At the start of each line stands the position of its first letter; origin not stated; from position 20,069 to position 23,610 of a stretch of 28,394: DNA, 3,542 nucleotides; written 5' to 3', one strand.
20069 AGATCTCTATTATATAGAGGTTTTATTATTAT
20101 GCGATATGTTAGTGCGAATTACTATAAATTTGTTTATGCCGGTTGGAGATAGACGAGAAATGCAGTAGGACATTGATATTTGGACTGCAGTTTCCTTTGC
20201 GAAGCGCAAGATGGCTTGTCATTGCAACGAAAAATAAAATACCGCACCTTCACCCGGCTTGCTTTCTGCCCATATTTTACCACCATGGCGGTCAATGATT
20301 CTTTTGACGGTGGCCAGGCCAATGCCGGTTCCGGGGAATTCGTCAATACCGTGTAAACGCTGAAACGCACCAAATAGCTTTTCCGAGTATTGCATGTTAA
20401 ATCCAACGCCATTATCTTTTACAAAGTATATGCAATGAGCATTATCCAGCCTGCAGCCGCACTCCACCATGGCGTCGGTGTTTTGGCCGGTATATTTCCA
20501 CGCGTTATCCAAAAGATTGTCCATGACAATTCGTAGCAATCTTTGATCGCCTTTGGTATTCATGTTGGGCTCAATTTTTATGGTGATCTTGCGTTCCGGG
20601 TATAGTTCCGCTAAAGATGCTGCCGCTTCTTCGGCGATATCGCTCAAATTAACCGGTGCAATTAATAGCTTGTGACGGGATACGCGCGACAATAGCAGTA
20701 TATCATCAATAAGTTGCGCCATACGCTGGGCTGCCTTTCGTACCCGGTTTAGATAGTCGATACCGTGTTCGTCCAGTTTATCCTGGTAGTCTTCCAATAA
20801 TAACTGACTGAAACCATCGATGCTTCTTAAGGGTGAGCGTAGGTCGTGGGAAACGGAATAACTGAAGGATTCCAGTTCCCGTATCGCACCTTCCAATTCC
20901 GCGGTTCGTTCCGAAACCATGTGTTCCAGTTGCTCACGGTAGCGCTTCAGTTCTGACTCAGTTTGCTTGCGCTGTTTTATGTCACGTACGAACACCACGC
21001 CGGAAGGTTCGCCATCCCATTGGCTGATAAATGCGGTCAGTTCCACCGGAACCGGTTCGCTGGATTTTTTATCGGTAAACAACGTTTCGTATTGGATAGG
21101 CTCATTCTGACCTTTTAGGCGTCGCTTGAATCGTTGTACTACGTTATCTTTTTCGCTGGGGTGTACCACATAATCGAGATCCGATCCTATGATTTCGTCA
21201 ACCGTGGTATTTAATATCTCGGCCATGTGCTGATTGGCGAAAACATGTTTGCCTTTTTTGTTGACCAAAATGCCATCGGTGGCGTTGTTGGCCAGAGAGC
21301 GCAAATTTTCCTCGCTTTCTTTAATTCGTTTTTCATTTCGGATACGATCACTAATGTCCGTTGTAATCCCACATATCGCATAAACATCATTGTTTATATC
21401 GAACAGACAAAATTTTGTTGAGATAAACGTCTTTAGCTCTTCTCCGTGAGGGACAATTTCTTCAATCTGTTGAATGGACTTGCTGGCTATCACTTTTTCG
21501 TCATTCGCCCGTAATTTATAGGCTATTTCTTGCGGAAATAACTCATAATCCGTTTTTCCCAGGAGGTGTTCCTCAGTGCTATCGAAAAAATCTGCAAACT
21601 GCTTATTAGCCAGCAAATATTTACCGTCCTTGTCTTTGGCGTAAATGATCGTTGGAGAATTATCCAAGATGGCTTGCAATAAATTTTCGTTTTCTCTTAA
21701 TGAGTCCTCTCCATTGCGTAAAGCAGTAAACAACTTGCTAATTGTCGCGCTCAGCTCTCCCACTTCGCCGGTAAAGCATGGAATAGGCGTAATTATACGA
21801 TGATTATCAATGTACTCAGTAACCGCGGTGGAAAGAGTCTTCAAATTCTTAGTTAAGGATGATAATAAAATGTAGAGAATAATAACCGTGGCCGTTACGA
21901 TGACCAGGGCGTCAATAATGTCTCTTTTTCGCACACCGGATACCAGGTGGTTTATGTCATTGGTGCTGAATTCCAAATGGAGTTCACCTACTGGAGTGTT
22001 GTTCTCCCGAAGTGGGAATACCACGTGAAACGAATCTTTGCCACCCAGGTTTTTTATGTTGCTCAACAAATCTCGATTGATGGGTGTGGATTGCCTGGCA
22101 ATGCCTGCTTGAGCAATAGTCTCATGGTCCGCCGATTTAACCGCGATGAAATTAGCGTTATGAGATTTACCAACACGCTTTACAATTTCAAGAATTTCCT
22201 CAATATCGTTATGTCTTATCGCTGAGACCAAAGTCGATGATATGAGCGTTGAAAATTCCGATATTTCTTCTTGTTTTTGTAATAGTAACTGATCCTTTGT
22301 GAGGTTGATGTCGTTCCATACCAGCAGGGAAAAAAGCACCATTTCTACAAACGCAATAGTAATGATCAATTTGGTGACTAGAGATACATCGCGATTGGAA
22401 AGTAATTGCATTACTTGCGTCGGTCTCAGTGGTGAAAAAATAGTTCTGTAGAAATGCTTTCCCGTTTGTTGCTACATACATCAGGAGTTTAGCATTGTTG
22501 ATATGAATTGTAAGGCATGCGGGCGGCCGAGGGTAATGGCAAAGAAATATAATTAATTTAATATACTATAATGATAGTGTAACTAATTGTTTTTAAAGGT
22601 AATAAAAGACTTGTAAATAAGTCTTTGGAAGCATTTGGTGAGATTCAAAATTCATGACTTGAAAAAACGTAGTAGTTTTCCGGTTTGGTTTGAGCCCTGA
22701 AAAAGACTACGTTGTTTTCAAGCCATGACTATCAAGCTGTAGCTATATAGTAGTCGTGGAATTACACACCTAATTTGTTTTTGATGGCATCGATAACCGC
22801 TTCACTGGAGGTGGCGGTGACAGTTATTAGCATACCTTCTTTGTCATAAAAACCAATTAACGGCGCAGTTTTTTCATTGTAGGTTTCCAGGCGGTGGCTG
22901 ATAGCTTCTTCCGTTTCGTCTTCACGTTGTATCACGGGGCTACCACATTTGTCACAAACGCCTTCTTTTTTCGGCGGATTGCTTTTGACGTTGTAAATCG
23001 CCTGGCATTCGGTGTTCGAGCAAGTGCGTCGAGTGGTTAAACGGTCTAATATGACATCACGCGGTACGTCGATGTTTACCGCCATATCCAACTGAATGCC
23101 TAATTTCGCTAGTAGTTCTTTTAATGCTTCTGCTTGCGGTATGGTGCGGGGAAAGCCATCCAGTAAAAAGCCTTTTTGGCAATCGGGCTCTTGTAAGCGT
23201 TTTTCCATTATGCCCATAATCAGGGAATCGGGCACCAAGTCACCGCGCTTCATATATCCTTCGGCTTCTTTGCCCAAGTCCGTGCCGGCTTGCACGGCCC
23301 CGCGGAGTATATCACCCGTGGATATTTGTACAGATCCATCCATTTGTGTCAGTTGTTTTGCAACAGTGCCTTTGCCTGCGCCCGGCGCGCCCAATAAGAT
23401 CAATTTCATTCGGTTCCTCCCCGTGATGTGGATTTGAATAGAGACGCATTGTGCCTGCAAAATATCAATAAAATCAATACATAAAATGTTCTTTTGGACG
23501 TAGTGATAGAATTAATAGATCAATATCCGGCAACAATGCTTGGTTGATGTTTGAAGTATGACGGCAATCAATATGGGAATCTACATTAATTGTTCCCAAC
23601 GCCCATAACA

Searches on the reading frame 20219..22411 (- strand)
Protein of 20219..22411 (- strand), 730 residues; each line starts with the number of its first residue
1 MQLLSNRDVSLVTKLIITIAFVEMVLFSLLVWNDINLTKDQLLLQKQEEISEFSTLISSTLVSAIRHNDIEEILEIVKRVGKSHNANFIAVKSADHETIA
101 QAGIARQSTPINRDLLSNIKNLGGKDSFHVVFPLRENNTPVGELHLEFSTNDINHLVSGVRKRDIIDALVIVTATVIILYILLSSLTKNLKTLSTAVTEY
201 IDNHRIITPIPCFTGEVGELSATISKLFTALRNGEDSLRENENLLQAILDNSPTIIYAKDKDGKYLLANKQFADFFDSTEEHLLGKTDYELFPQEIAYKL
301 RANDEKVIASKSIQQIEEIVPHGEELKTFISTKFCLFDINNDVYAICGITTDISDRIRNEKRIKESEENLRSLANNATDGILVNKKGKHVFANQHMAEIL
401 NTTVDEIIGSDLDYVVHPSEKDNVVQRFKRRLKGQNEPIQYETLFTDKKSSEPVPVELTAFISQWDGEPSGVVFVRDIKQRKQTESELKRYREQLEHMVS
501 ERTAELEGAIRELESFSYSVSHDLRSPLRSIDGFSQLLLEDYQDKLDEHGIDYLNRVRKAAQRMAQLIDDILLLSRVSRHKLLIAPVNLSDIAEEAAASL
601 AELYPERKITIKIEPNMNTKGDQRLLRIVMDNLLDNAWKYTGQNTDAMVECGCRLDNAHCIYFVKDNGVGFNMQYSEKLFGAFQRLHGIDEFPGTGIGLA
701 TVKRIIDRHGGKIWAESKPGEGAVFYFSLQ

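Call 4: search_protein_families(library=pfam, proteins=[window:20219-22411:-], max_evalue=0.01)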
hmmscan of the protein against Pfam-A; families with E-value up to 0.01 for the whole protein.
window:20219-22411:- (730 aa): 8 families
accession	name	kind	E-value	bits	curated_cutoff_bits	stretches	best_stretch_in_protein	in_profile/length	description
PF08448.16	PAS_4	-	1.2e-23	83.9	23.1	2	249-357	1-109/110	PAS fold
PF02518.31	HATPase_c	-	1.2e-22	80.8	26.4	1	621-729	1-107/111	Histidine kinase-, DNA gyrase B-, and HSP90-like ATPase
PF00989.32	PAS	-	3.4e-18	66.1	22.6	2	369-478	2-113/113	PAS fold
PF13426.13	PAS_9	-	3.6e-16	59.8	27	2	379-479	2-102/103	PAS domain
PF00512.31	HisKA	-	2.5e-15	56.7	26.9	1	514-577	3-63/66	His Kinase A (phospho-acceptor) domain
PF13188.13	PAS_8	-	1.7e-10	40.8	21.8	2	243-300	1-55/65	PAS domain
PF08447.18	PAS_3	-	2.8e-05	24.7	25.6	1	390-473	2-86/89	PAS fold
PF24820.1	Diguanyl_cycl_sensor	-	0.0012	19.2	28.1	0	381-420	10-50/109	Diguanylate cyclase-like sensor domain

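Call 5: search_protein_families(library=ncbifam, proteins=[window:20219-22411:-], max_evalue=0.01)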
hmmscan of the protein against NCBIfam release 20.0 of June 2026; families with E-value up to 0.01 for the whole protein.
window:20219-22411:- (730 aa): 82 families (the best 25 are shown)
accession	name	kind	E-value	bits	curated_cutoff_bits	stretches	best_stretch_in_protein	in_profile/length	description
NF047465.1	hybrid_HK_LvrA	exception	7.1e-66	222.8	1200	1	502-729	589-816/819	hybrid histidine kinase/response regulator LvrA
NF046044.1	PnpS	equivalog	2.2e-53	181.7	400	3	516-729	173-389/390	two-component system histidine kinase PnpS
NF047874.1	MASE3_PAS_HK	subfamily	2.1e-51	175.5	560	2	355-729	252-623/655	MASE3 domain-containing sensor histidine kinase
NF008468.0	PRK11360.1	equivalog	1.9e-49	168.6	646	2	361-729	261-606/616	two-component system sensor histidine kinase AtoS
NF008302.0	PRK11091.1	equivalog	8.3e-45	153.2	838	2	351-729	138-503/779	aerobic respiration two-component sensor histidine kinase ArcB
NF033092.0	HK_WalK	equivalog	1.6e-44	152.5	725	3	512-729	371-592/594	cell wall metabolism sensor histidine kinase WalK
NF045595.1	HK_scytonemin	equivalog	1.5e-42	145.8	865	1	213-726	125-630/637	scytonemin biosynthesis sensor histidine kinase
TIGR02966.1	phoR_proteo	equivalog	3.6e-39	134.7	334.2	1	472-728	73-332/333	phosphate regulon sensor histidine kinase PhoR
TIGR01386.1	cztS_silS_copS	subfamily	5.2e-37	127.9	292.55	1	482-727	214-454/457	heavy metal sensor histidine kinase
NF008312.0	PRK11100.1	equivalog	1.1e-34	120.1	356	1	480-725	228-468/477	two-component system sensor histidine kinase CreC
NF053855.1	HisKinPhoRBctds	equivalog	1.2e-33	116.4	500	2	518-730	366-582/583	two-component system sensor histidine kinase PhoR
NF006800.0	PRK09303.1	equivalog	2.8e-32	112.1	342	1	483-729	122-375/383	histidine kinase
NF041880.1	EPS_EpsF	equivalog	8.7e-31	106.9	900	1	516-727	277-489/492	response regulator EpsF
TIGR02956.1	TMAO_torS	equivalog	1.2e-29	103.1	676.5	1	516-729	467-680/967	TMAO reductase system sensor histidine kinase/response regulator TorS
TIGR00229.1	sensory_box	domain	2.4e-28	98.8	22.9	2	364-488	1-126/126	PAS domain S-box protein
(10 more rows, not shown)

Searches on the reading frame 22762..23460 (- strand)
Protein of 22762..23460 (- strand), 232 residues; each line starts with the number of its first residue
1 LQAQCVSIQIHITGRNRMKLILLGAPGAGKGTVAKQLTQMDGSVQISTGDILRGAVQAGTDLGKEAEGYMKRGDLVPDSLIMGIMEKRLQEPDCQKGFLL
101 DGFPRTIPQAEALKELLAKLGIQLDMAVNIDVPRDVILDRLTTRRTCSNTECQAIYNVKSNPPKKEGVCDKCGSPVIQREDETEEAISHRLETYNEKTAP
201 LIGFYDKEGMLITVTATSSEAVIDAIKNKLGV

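Call 9: search_protein_families(library=pfam, proteins=[window:22762-23460:-], max_evalue=0.01)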
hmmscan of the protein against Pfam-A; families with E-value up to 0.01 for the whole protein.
window:22762-23460:- (232 aa): 6 families
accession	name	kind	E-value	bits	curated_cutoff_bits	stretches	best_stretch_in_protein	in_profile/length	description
PF00406.28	ADK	-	4.2e-52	176.7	26.8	1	22-209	1-150/151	Adenylate kinase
PF13207.12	AAA_17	-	2.8e-25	89.6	27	1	23-146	1-124/136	AAA domain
PF05191.20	ADK_lid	-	2.1e-15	56.8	26.6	1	144-181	1-36/36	Adenylate kinase, active site lid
PF13671.12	AAA_33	-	0.00013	22.7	27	1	21-146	3-120/143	AAA domain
PF17213.9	Hydin_ADK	-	0.00018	22.1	27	0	75-102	168-195/196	Hydin Adenylate kinase-like domain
PF13238.12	AAA_18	-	0.00023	22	29.4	1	21-153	2-125/128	AAA domain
